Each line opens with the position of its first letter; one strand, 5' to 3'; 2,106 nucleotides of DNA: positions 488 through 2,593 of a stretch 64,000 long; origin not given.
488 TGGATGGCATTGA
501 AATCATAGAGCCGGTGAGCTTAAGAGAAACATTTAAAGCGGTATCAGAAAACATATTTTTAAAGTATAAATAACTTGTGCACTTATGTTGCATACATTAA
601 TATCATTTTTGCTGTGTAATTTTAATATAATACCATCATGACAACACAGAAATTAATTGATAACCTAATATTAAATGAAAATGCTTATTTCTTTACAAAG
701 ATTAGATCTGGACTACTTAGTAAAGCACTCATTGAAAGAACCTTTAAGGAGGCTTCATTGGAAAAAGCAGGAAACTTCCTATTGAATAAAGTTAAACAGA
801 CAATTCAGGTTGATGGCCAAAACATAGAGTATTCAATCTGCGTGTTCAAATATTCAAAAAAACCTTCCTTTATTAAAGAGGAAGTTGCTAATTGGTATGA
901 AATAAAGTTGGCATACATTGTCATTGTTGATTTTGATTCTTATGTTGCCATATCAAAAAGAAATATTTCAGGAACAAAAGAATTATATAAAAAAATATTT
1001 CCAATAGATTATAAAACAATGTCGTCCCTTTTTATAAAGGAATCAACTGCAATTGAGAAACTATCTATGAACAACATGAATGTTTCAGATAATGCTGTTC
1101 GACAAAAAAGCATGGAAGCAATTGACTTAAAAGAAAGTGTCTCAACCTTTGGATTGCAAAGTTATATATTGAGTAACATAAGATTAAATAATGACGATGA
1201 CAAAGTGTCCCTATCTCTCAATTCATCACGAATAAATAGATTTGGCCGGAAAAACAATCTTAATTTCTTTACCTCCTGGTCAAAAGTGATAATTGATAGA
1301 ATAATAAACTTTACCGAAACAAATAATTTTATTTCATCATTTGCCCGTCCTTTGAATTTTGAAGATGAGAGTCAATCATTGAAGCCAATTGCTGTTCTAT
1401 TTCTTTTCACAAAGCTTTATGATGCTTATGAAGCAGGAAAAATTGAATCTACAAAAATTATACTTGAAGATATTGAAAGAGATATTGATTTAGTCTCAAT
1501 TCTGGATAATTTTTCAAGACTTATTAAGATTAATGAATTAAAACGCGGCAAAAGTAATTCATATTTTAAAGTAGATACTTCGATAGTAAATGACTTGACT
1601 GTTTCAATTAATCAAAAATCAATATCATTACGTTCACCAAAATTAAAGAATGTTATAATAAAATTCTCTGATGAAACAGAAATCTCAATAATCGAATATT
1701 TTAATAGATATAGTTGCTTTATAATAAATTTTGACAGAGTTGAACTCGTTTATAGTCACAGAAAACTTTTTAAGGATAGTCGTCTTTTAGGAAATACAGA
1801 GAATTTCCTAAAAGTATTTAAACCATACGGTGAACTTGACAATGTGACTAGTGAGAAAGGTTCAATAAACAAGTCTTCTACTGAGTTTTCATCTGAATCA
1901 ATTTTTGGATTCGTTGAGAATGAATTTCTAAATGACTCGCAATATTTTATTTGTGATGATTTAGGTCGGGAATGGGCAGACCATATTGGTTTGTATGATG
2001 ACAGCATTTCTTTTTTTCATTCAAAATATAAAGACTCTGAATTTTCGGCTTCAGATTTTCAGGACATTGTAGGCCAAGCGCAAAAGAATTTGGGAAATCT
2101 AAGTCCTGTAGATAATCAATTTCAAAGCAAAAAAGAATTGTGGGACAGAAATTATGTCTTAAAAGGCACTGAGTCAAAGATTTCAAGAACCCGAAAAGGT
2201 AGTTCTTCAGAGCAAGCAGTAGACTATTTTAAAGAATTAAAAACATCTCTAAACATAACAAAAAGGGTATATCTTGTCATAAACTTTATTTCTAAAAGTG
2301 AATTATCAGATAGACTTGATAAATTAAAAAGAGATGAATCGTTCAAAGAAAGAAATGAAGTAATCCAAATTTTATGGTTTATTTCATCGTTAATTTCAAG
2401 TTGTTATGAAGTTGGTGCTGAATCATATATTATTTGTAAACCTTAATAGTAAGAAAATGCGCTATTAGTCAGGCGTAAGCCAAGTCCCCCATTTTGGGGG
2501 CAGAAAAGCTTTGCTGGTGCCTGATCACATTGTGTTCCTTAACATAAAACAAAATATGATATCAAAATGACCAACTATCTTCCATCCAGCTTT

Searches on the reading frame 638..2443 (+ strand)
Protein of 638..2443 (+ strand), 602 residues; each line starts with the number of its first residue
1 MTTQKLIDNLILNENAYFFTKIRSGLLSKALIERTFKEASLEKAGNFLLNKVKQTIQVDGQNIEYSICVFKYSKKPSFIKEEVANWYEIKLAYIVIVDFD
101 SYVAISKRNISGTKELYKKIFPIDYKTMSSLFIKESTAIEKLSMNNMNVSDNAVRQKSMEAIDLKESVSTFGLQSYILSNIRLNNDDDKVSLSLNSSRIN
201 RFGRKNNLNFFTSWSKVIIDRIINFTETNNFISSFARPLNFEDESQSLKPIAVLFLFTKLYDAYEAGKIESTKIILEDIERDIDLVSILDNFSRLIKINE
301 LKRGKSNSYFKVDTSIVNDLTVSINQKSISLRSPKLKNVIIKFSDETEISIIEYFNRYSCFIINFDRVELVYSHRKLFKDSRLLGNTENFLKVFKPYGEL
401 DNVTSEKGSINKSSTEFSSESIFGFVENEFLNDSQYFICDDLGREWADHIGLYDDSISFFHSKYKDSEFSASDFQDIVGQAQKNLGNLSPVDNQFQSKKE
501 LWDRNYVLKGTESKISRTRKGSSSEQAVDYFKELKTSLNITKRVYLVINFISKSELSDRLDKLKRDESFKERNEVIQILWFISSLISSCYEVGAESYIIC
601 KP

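Call 5: search_protein_families(library=padloc, proteins=[window:638-2443:+], max_evalue=0.01)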
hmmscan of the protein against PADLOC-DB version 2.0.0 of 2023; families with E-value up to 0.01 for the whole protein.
window:638-2443:+ (602 aa): 1 family
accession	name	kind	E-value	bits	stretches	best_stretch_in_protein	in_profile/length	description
PDLC05077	PDC-S71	-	1.5e-214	712.2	1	6-602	3-589/589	-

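Call 6: search_protein_families(library=ncbifam, proteins=[window:638-2443:+], max_evalue=0.01)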
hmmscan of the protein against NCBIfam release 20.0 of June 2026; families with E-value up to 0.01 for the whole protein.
window:638-2443:+ (602 aa): 0 families
